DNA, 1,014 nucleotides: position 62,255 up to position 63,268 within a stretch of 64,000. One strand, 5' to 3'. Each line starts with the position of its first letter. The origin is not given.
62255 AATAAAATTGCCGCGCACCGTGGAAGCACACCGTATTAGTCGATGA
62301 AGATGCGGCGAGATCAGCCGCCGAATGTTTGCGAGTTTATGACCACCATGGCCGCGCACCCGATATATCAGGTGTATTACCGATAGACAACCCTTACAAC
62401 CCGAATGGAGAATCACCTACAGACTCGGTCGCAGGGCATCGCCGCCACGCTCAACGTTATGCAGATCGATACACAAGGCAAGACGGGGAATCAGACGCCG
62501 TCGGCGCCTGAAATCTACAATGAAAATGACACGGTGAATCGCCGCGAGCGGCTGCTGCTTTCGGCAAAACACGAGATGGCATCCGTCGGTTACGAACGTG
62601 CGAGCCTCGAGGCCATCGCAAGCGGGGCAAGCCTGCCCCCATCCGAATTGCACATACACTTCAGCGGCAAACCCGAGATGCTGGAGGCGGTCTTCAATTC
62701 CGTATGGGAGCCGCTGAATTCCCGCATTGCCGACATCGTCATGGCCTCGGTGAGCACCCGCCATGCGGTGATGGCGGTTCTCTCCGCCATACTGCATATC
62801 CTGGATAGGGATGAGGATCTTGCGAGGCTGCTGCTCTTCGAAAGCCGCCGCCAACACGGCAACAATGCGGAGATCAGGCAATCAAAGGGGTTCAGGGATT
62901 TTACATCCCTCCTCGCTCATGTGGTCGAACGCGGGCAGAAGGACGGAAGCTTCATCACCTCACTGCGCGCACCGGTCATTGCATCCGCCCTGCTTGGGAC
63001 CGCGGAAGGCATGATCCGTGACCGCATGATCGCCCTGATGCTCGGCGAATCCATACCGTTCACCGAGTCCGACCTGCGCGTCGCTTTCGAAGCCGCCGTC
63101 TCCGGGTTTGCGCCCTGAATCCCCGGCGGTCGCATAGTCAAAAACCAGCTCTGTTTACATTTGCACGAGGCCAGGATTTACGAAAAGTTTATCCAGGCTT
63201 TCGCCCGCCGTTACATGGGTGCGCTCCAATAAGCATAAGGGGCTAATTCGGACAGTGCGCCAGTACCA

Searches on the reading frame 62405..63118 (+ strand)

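Call 30: search_protein_families(library=pfam, proteins=[window:62405-63118:+], max_evalue=0.001)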
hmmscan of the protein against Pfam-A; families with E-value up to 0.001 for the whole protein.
window:62405-63118:+ (237 aa): 2 families
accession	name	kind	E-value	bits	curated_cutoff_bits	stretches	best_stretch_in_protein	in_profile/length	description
PF00440.29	TetR_N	-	1.9e-06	28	24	1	51-96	2-47/47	Bacterial regulatory proteins, tetR family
PF17932.6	TetR_C_24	-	0.00072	20.2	26.4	0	124-203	10-87/114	Tetracyclin repressor-like, C-terminal domain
